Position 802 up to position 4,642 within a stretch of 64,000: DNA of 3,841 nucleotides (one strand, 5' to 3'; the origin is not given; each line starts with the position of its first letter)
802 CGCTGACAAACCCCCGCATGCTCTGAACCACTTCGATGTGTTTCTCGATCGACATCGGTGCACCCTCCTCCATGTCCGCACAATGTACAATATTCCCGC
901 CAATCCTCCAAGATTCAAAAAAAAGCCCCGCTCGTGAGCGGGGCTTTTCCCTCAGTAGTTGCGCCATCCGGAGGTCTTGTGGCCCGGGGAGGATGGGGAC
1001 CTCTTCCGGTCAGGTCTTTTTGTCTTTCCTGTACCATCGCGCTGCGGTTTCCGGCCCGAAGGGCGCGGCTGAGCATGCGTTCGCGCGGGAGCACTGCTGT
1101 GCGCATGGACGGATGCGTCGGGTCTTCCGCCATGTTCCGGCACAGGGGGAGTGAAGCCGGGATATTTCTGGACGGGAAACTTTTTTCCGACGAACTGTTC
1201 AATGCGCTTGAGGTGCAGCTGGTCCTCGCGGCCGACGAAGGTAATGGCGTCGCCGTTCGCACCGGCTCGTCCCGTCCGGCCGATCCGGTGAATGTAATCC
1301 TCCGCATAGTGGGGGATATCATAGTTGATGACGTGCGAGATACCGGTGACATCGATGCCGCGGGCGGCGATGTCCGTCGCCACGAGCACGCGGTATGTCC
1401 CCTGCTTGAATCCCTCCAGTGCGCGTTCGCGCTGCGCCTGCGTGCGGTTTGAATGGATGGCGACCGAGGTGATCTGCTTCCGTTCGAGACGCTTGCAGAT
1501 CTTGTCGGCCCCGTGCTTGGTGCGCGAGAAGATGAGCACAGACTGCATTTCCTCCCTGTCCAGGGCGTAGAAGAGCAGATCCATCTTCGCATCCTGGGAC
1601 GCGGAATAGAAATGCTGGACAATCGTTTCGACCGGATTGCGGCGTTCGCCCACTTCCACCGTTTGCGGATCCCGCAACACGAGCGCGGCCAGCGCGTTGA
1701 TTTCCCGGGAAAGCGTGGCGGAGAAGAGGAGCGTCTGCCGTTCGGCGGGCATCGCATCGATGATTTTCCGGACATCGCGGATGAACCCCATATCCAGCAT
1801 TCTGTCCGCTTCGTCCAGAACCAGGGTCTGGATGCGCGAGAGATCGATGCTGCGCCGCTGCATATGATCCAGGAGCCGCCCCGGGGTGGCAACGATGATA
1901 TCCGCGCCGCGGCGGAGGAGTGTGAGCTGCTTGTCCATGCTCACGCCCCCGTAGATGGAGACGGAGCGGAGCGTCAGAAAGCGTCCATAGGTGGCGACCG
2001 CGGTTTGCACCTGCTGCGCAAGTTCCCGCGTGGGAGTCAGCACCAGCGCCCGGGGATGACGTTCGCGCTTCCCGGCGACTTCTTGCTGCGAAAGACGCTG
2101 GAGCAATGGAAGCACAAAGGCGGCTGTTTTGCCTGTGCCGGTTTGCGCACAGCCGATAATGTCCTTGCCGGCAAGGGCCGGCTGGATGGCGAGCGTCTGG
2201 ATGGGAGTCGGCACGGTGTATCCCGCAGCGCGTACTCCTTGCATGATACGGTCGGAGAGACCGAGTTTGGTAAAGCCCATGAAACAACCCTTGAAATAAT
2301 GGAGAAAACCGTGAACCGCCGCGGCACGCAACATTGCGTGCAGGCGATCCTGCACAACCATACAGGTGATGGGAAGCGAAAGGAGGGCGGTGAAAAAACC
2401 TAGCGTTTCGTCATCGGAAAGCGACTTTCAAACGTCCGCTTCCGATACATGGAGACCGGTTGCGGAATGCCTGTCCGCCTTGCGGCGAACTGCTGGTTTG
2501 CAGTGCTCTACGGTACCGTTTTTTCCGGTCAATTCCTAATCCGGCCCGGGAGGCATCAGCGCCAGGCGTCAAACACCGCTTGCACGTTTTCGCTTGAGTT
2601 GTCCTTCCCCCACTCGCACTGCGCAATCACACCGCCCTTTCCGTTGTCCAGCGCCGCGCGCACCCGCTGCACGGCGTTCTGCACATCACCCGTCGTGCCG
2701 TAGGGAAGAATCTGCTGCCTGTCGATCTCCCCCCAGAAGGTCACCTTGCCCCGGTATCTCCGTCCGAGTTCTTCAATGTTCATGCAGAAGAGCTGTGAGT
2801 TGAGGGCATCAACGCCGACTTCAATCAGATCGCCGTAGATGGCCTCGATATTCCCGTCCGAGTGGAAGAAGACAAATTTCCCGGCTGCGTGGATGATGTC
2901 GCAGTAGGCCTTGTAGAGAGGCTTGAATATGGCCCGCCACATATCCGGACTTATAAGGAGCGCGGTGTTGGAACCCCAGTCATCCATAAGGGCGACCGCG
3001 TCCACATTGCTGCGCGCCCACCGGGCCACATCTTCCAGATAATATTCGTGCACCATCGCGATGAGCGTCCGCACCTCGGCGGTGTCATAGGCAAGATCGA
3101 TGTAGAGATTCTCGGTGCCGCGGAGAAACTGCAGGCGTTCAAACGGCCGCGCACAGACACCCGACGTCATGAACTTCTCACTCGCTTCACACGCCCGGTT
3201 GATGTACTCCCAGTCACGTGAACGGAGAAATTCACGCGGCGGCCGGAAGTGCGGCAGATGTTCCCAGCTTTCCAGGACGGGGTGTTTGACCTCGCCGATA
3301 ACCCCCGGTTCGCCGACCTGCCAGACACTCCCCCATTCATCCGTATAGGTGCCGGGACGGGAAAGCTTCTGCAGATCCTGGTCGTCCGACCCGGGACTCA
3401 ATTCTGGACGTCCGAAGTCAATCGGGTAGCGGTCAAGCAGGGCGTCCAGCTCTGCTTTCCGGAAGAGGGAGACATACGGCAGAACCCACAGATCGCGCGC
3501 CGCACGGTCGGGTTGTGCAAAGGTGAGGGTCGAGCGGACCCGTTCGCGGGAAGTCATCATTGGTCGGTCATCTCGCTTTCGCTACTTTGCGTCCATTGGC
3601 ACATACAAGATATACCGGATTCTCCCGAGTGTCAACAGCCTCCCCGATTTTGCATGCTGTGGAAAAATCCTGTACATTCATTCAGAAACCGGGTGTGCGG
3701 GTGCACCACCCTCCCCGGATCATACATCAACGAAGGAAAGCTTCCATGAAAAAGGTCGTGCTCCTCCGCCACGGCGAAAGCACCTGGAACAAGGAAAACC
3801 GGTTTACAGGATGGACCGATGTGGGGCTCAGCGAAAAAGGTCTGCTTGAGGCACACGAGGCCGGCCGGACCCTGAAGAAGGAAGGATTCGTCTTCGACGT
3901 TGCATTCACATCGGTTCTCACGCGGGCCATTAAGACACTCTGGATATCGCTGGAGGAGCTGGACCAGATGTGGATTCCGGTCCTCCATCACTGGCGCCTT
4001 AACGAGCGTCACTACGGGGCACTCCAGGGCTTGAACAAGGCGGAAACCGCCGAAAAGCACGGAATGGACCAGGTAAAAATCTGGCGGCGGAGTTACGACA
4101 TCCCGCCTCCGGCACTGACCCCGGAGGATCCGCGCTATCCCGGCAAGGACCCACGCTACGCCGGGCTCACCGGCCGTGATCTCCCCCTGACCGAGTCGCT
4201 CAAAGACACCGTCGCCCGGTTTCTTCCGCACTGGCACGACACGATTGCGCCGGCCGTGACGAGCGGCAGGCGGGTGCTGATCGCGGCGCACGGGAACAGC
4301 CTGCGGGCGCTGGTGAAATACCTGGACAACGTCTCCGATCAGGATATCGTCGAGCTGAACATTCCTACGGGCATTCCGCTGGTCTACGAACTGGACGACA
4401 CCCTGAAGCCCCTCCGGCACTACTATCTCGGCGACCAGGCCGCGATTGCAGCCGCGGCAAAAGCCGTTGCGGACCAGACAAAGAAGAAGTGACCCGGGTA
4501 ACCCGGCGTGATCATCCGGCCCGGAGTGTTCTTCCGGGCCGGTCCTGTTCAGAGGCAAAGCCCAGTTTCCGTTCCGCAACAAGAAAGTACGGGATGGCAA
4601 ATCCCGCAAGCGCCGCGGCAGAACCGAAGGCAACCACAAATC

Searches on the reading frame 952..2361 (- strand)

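Call 38: search_protein_families(library=ncbifam, proteins=[window:952-2361:-], max_evalue=1e-10)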
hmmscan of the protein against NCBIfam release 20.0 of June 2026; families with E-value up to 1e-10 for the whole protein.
window:952-2361:- (469 aa): 18 families
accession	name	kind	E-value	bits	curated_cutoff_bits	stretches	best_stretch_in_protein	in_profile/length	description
NF007882.0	PRK10590.1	equivalog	3e-137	458.3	743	1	28-453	1-425/456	ATP-dependent RNA helicase RhlE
NF053710.1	RNA_heli_RhlE2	exception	6.1e-133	444.5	925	1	28-448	1-426/635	RNA helicase RhlE2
NF053631.1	RNA_helic_CshA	equivalog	1.8e-128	429.1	646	1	30-401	1-366/434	degradosome RNA helicase CshA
NF053711.1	RNA_heli_RhlE1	exception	1.8e-126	422.4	750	1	28-406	1-378/434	RNA helicase RhlE1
NF008744.0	PRK11776.1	equivalog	1.1e-113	380.3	524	1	29-401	5-371/460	ATP-dependent RNA helicase DbpA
NF008394.0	PRK11192.1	equivalog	9.7e-110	367.4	507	1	28-451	3-432/441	ATP-dependent RNA helicase SrmB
NF053636.1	DDHlcsCsdAPsy1082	equivalog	1.3e-107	360.5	890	1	29-407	4-378/512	DEAD/DEAH box helicase CsdA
NF002340.1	PRK01297.1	equivalog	3.2e-106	355.3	564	1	29-394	2-371/372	ATP-dependent RNA helicase RhlB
NF003419.0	PRK04837.1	equivalog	7.7e-103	344.5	588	1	30-400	11-384/424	ATP-dependent RNA helicase RhlB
NF008642.0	PRK11634.1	equivalog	7.4e-101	338.4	989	1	28-396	6-369/628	DEAD/DEAH family ATP-dependent RNA helicase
NF003390.0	PRK04537.1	equivalog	1.6e-97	327.9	732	1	29-398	10-383/572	ATP-dependent RNA helicase RhlB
NF010337.0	PRK13766.1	equivalog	7.4e-22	77.3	610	1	260-374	354-475/781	Hef nuclease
TIGR01389.1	recQ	equivalog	3.6e-21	75.3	640.2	1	47-389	10-342/591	DNA helicase RecQ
TIGR00614.1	recQ_fam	subfamily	2.4e-19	69.5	219.8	1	212-387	167-341/470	RecQ family ATP-dependent DNA helicase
TIGR04121.1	DEXH_lig_assoc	equivalog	1.1e-17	63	850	1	51-376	14-356/804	ligase-associated DNA damage response DEXH box helicase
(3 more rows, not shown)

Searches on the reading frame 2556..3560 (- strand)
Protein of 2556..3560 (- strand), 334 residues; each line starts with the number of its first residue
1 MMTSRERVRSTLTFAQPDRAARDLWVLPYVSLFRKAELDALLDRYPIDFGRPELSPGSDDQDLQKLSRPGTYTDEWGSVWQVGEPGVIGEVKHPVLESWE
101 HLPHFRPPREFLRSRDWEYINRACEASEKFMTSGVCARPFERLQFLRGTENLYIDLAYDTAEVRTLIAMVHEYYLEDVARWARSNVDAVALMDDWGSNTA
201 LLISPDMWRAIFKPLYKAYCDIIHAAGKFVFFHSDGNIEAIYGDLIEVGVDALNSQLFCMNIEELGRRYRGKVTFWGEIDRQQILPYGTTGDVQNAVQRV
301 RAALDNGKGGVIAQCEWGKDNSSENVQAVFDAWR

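Call 38: search_protein_families(library=ncbifam, proteins=[window:2556-3560:-], max_evalue=1e-10)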
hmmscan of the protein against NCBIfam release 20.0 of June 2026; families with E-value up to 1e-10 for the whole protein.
window:2556-3560:- (334 aa): 1 family
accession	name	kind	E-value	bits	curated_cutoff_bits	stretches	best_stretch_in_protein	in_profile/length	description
NF004889.0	PRK06252.1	subfamily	2.3e-11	43.3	244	1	139-332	148-332/340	methylcobalamin:coenzyme M methyltransferase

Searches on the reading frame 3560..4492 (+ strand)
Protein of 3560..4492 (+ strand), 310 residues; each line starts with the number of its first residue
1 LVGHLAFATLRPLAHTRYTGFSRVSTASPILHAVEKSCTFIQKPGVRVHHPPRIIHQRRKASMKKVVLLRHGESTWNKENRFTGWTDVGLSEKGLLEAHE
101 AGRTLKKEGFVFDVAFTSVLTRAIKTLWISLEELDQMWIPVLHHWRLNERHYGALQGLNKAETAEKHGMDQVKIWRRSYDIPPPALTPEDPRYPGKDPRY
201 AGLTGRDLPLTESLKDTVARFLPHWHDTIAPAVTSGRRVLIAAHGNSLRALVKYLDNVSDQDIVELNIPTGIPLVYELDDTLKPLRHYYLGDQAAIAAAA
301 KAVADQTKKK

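Call 38: search_protein_families(library=ncbifam, proteins=[window:3560-4492:+], max_evalue=1e-10)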
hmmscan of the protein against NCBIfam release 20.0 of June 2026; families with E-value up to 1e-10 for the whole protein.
window:3560-4492:+ (310 aa): 12 families
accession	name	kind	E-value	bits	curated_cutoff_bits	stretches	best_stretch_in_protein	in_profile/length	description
NF010713.0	PRK14115.1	equivalog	1.9e-128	427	305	1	63-310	1-248/248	2,3-diphosphoglycerate-dependent phosphoglycerate mutase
TIGR01258.1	pgm_1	subfamily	2.3e-119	397.3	81.7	1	65-308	2-245/245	2,3-bisphosphoglycerate-dependent phosphoglycerate mutase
NF010718.0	PRK14120.1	equivalog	1.8e-102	341.9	366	1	62-309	3-249/249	phosphoglyceromutase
NF010716.0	PRK14118.1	equivalog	3.6e-95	317.6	409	1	65-290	2-227/227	2,3-diphosphoglycerate-dependent phosphoglycerate mutase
NF010714.0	PRK14116.1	equivalog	4.3e-93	311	401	1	63-283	1-221/229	2,3-diphosphoglycerate-dependent phosphoglycerate mutase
NF010717.0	PRK14119.1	equivalog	2.2e-85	285.9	378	1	63-290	1-228/228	2,3-diphosphoglycerate-dependent phosphoglycerate mutase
NF010715.0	PRK14117.1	equivalog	3e-84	282.1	421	1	63-291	1-229/230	phosphoglycerate mutase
NF002339.0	PRK01295.1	equivalog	1.3e-70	237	316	2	64-185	3-124/206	2,3-bisphosphoglycerate-dependent phosphoglycerate mutase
NF002217.0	PRK01112.1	equivalog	1.4e-63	214.3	320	3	63-144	1-80/228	2,3-bisphosphoglycerate-dependent phosphoglycerate mutase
TIGR03162.1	ribazole_cobC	equivalog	2.3e-16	59.7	162.9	0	66-177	1-104/176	alpha-ribazole phosphatase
NF005567.0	PRK07238.1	equivalog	1e-12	48.1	326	1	58-184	172-293/378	bifunctional RNase H/acid phosphatase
NF045917.1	PhserinePhPspA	equivalog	8.7e-11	41.9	350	0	63-175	1-107/211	phosphoserine phosphatase PspA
